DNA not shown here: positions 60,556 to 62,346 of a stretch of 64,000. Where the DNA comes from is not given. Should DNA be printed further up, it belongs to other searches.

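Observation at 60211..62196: PycB/OadA-like carboxyltransferase stripped of its biotinyl domain, paired with an AccB-type BCCP and carrying an RDAQQC variant of the active-site motif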

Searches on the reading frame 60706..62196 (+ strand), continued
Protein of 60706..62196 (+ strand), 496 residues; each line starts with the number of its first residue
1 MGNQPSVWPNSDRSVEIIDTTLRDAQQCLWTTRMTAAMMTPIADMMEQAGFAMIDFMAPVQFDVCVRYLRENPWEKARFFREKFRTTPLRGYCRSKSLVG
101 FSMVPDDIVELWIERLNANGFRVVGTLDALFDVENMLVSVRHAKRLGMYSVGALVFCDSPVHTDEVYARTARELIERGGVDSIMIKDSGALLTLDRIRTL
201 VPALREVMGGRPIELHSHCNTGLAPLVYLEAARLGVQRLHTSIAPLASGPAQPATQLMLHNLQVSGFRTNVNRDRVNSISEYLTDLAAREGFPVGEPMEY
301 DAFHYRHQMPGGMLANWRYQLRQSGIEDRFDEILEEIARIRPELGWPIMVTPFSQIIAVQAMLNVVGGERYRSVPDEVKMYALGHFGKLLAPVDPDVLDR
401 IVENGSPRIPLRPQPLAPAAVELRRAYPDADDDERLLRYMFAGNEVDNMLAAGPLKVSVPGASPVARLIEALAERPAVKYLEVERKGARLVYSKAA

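Call 52: search_protein_families(library=ncbifam, proteins=[L001:14466-16259:+, L003:18841-20376:+, L013:3257-4561:-, L046:11431-12270:+, L046:9989-11434:+, L084:9986-11455:+, L083:7965-9464:+], max_evalue=1e-10)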
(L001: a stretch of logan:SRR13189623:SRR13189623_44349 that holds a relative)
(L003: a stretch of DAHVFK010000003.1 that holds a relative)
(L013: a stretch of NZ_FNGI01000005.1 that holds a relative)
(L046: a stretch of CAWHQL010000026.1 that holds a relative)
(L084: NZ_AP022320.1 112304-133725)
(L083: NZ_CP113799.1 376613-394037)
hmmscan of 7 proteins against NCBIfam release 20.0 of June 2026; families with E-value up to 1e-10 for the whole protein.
L001:14466-16259:+ (597 aa): 49 families (the best 25 are shown)
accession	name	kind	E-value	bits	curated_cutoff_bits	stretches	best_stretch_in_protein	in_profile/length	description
NF004919.0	PRK06276.1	equivalog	4e-113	378.8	866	1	12-569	2-541/582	acetolactate synthase large subunit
TIGR00118.1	acolac_lg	equivalog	2e-110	369.9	538.35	1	12-577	2-547/557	biosynthetic-type acetolactate synthase large subunit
NF004710.0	PRK06048.1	equivalog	5.7e-97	325.5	976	1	7-569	4-540/561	acetolactate synthase large subunit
NF006187.0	PRK08322.1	equivalog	2.2e-94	316.8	509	1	13-567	4-529/548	acetolactate synthase large subunit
NF005860.0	PRK07789.1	equivalog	7.4e-94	315.2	881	1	5-568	28-580/615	acetolactate synthase large subunit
NF005039.0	PRK06456.1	equivalog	2.6e-91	306.8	868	1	11-572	2-550/572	acetolactate synthase large subunit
NF006319.0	PRK08527.1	equivalog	8.4e-91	305.1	905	1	10-569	3-541/565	acetolactate synthase large subunit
NF006052.0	PRK08199.1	subfamily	6.2e-90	302.1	539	1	8-570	5-541/559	thiamine pyrophosphate protein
NF005651.0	PRK07418.1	subfamily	8.9e-89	298.3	942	1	3-569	11-562/617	acetolactate synthase large subunit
NF006524.0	PRK08978.1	equivalog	1.6e-87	294.1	738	1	12-569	2-527/548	acetolactate synthase 2 catalytic subunit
NF005824.0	PRK07710.1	equivalog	7.5e-87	292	976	1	6-568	12-550/573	acetolactate synthase large subunit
NF006122.0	PRK08266.1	subfamily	1.1e-86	291.5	571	1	10-569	3-527/543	hypothetical protein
NF006016.1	PRK08155.1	equivalog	1.3e-85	288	870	1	10-569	2-535/554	acetolactate synthase large subunit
NF005058.0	PRK06466.1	equivalog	1.4e-83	281.3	951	1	11-568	4-549/574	acetolactate synthase 3 large subunit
NF005584.0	PRK07282.1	equivalog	9.5e-83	278.6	970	1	11-569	10-543/566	acetolactate synthase large subunit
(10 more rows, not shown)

L003:18841-20376:+ (511 aa): 2 families
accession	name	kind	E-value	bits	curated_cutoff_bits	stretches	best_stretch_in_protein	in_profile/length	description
TIGR01117.1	mmdA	subfamily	9.3e-105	351.3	998.8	1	7-493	3-497/512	methylmalonyl-CoA decarboxylase subunit alpha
TIGR00515.1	accD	equivalog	2e-13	50.3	317.45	1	50-231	87-267/285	acetyl-CoA carboxylase, carboxyltransferase subunit beta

L013:3257-4561:- (434 aa): 8 families
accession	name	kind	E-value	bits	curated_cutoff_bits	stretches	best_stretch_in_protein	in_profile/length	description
NF008592.0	PRK11559.1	equivalog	4.3e-56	190.4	397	1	6-289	4-288/296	2-hydroxy-3-oxopropionate reductase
TIGR01692.1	HIBADH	equivalog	1.4e-54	185.4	291.6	1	10-286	2-286/288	3-hydroxyisobutyrate dehydrogenase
TIGR01505.1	tartro_sem_red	equivalog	5.2e-54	183.5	340.75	1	7-289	2-285/291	2-hydroxy-3-oxopropionate reductase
NF012005.0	PRK15461.1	equivalog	3.1e-43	148.1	348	1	7-284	4-283/298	sulfolactaldehyde 3-reductase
NF043037.1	ThreonDh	equivalog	1.2e-39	136.5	350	1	5-294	3-294/297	L-threonate dehydrogenase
NF011633.0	PRK15059.1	equivalog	8.8e-35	120.3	451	1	7-252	3-248/292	2-hydroxy-3-oxopropionate reductase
NF007161.0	PRK09599.1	subfamily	1.2e-15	57.5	271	1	6-174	2-175/302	NADP-dependent phosphogluconate dehydrogenase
TIGR00872.1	gnd_rel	equivalog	2.8e-11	43.2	297.2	1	7-174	3-173/299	phosphogluconate dehydrogenase (NAD(+)-dependent, decarboxylating)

L046:11431-12270:+ (279 aa): 4 families
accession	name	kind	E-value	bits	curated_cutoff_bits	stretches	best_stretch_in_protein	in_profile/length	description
NF053568.1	3OXCoAcCUPNH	equivalog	4.5e-138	459.1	350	1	5-277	1-273/274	3-oxoadipate:acetyl-CoA acetyltransferase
NF052387.1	Lys_ferment_KCE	equivalog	2e-84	283.2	382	1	9-276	3-267/267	3-keto-5-aminohexanoate cleavage enzyme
NF052389.1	Lys_KAL_CLE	exception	3.4e-57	194.1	725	1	5-277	168-437/440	bifunctional 3-aminobutyryl-CoA ammonia lyase/3-keto-5-aminohexanoate cleavage enzyme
NF053538.1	DixhxACActTsKce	equivalog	1.5e-53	181.8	430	2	121-276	146-302/310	3,5-dioxohexanoate:acetyl-CoA acetone transferase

L046:9989-11434:+ (481 aa): 14 families
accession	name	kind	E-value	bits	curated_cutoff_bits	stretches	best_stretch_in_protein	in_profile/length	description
NF006761.0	PRK09282.1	domain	9.3e-142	473.5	402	1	5-434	2-431/591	pyruvate carboxylase subunit B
TIGR01108.1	oadA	equivalog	3.6e-128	428.6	756.5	1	10-436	2-432/582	sodium-extruding oxaloacetate decarboxylase subunit alpha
NF008985.0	PRK12331.1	equivalog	1.4e-123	413.1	718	1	5-437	2-437/465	oxaloacetate decarboxylase subunit alpha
NF010644.0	PRK14041.1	equivalog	3e-117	392.1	734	1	8-434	4-430/467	pyruvate carboxylase subunit B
NF010643.0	PRK14040.1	subfamily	6.3e-112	375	892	1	3-430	3-429/595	oxaloacetate decarboxylase subunit alpha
NF008984.0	PRK12330.1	equivalog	1.6e-104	350.5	827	1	4-434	3-439/500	methylmalonyl-CoA carboxytransferase subunit 5S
NF010645.0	PRK14042.1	equivalog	6.8e-93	312.4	1182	1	9-434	6-431/596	pyruvate carboxylase subunit B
NF009231.0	PRK12581.1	equivalog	3.7e-87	292.8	954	1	5-432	11-441/468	oxaloacetate decarboxylase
NF009554.0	PRK12999.1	equivalog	3.7e-67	227.1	965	1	2-409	529-952/1147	pyruvate carboxylase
TIGR01235.1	pyruv_carbox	equivalog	5.1e-60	203.1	1114.45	1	3-436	527-981/1143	pyruvate carboxylase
TIGR03217.1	4OH_2_O_val_ald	equivalog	4.2e-17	62.3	286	1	131-274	119-261/334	4-hydroxy-2-oxovalerate aldolase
NF006049.0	PRK08195.1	subfamily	4.2e-17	62.2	229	1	132-275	125-267/344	4-hyroxy-2-oxovalerate/4-hydroxy-2-oxopentanoic acid aldolase,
TIGR02146.1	LysS_fung_arch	equivalog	2.1e-11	43.6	413.55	1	155-243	136-225/344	homocitrate synthase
NF002085.0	PRK00915.1-2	subfamily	4.2e-11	42.3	517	0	157-297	154-294/504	2-isopropylmalate synthase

L084:9986-11455:+ (489 aa): 13 families
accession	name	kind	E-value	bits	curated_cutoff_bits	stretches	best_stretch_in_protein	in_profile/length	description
NF006761.0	PRK09282.1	domain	2.1e-136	455.8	402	1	6-455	2-452/591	pyruvate carboxylase subunit B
NF008985.0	PRK12331.1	equivalog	8.4e-124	413.8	718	1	6-452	2-450/465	oxaloacetate decarboxylase subunit alpha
TIGR01108.1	oadA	equivalog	4.6e-120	401.8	756.5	1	10-418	1-408/582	sodium-extruding oxaloacetate decarboxylase subunit alpha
NF010644.0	PRK14041.1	equivalog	7.2e-115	384.3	734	1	7-459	2-451/467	pyruvate carboxylase subunit B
NF010643.0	PRK14040.1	subfamily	2.6e-99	333.3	892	1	5-428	4-425/595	oxaloacetate decarboxylase subunit alpha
NF009231.0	PRK12581.1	equivalog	1.5e-92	310.6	954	1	6-394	11-400/468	oxaloacetate decarboxylase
NF008984.0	PRK12330.1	equivalog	2.4e-92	310.3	827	1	5-406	3-404/500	methylmalonyl-CoA carboxytransferase subunit 5S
NF010645.0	PRK14042.1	equivalog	1.3e-83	281.8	1182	1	7-382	3-376/596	pyruvate carboxylase subunit B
NF009554.0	PRK12999.1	equivalog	2.1e-66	224.5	965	1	3-365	529-897/1147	pyruvate carboxylase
TIGR01235.1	pyruv_carbox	equivalog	1.5e-55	188.3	1114.45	1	3-358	526-887/1143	pyruvate carboxylase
TIGR02146.1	LysS_fung_arch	equivalog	8.7e-12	44.9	413.55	0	155-239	135-219/344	homocitrate synthase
NF006049.0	PRK08195.1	subfamily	3.9e-11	42.6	229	0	134-265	126-255/344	4-hyroxy-2-oxovalerate/4-hydroxy-2-oxopentanoic acid aldolase,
TIGR03217.1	4OH_2_O_val_ald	equivalog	6.4e-11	42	286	0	134-266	121-251/334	4-hydroxy-2-oxovalerate aldolase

L083:7965-9464:+ (499 aa): 15 families
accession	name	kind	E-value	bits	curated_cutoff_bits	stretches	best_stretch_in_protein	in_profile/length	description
NF006761.0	PRK09282.1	domain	1e-101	341.2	402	1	16-450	2-436/591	pyruvate carboxylase subunit B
TIGR01108.1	oadA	equivalog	4.2e-91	306.2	756.5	1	20-454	1-439/582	sodium-extruding oxaloacetate decarboxylase subunit alpha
NF008985.0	PRK12331.1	equivalog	1.2e-87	294.7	718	1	17-446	3-435/465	oxaloacetate decarboxylase subunit alpha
NF010644.0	PRK14041.1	equivalog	2.4e-84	283.6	734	1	19-446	4-431/467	pyruvate carboxylase subunit B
NF009231.0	PRK12581.1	equivalog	1.6e-74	251.2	954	1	17-402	12-399/468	oxaloacetate decarboxylase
NF010643.0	PRK14040.1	subfamily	1.9e-72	244.6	892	1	16-429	5-417/595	oxaloacetate decarboxylase subunit alpha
NF008984.0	PRK12330.1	equivalog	1.4e-69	235.2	827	1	15-408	3-396/500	methylmalonyl-CoA carboxytransferase subunit 5S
NF010645.0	PRK14042.1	equivalog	4.6e-64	217.2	1182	1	20-397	6-382/596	pyruvate carboxylase subunit B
NF009554.0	PRK12999.1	equivalog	3.1e-51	174.3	965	1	16-447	532-984/1147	pyruvate carboxylase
TIGR01235.1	pyruv_carbox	equivalog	1.4e-37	128.8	1114.45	1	17-367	530-887/1143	pyruvate carboxylase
NF002085.0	PRK00915.1-2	subfamily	1.1e-15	57.4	517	1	165-273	150-259/504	2-isopropylmalate synthase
NF041069.1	IPMS_Sufob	equivalog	1.7e-12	47.4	600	0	166-271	140-246/371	isopropylmalate synthase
TIGR02090.1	LEU1_arch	subfamily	2.6e-12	46.5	484.75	0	176-266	149-238/363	isopropylmalate/citramalate/homocitrate synthases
NF006049.0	PRK08195.1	subfamily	4.4e-12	45.7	229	0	165-288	145-269/344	4-hyroxy-2-oxovalerate/4-hydroxy-2-oxopentanoic acid aldolase,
TIGR03217.1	4OH_2_O_val_ald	equivalog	2.8e-11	43.2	286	0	167-286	142-262/334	4-hydroxy-2-oxovalerate aldolase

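Call 53: search_solved_structures(query=L003:18841-20376:+, max_evalue=1e-20)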
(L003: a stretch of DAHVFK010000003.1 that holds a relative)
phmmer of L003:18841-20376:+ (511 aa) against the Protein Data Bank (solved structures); distinct sequences matched with E-value up to 1e-20: 45.
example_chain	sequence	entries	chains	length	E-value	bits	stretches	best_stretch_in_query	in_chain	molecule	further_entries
1vrg_A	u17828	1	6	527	2.4e-94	320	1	1-490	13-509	propionyl-CoA carboxylase, beta subunit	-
1x0u_A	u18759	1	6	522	1.5e-86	294.3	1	5-491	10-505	hypothetical methylmalonyl-CoA decarboxylase alpha subunit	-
1on3_A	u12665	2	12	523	2.6e-86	293.5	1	8-496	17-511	Methylmalonyl-CoA carboxyltransferase 12S subunit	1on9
7w5u_A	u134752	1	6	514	1.2e-83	284.7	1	4-497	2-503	Acetyl-CoA carboxylase complex, beta-chain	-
3n6r_B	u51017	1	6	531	3e-83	283.4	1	4-485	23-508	Propionyl-CoA carboxylase, beta subunit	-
6ybq_A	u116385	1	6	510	1.5e-80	274.5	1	4-494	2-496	Propionyl-CoA carboxylase beta chain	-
8pn8_A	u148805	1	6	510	3.8e-80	273.2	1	4-494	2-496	Propionyl-CoA carboxylase beta chain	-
8pn7_A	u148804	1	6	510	9e-80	271.9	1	4-494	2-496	Propionyl-CoA carboxylase beta chain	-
6ybp_A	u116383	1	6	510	6.6e-79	269.1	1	4-494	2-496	Propionyl-CoA carboxylase beta chain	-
3ib9_A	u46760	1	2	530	3.2e-78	266.8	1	7-489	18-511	Propionyl-CoA carboxylase complex B subunit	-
1xnw_A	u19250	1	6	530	6e-78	265.9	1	7-489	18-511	propionyl-CoA carboxylase complex B subunit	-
3iav_A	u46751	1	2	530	8.3e-78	265.5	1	7-489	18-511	Propionyl-CoA carboxylase complex B subunit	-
3ibb_A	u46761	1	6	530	1.6e-77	264.5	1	7-489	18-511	Propionyl-CoA carboxylase complex B subunit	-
3mfm_C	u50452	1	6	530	2.7e-77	263.8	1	7-489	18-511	Propionyl-CoA carboxylase complex B subunit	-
1xnv_A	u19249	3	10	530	4e-77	263.2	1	7-489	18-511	propionyl-CoA carboxylase complex B subunit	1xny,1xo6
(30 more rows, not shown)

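Call 66: search_protein_representatives(protein=window:60706-62196:+)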
Query: 496 residues. Proteins with E-value up to 0.001 (for the whole library): 4244; up to 1e-10: 2216; up to 1e-30: 524. The best 150 are listed.
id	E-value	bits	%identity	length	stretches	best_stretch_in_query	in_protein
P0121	4.6e-154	530.2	70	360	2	230-457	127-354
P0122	1.3e-133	462.8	47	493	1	15-474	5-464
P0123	6.3e-130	450.6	46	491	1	15-484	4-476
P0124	4.4e-125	434.7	46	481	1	15-485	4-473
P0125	2.4e-121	422.3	44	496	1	9-492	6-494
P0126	4.4e-119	414.9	45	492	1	14-476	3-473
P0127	5.3e-119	414.6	46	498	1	13-451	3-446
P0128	1.5e-116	406.5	43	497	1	17-484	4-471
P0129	3.2e-115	402.1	43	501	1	12-487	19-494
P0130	1.5e-112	393.4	41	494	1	15-487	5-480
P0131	2.7e-110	385.9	44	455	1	14-460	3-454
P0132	5.9e-110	384.8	44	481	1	13-472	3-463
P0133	9.9e-110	384.0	42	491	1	13-484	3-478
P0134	7.0e-109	381.2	44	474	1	15-442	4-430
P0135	1.6e-106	373.5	38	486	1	15-483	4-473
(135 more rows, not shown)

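Call 77: list_cluster_members(proteins=[window:60706-62196:+, window:60211-60705:+])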
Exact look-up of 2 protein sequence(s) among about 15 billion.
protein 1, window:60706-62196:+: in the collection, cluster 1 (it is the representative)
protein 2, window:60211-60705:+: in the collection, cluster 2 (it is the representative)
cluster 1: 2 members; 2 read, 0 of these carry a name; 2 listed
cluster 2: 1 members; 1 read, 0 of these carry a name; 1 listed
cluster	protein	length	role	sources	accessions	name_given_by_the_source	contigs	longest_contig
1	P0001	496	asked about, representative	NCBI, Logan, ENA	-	-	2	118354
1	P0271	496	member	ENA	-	-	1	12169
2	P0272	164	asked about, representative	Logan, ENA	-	-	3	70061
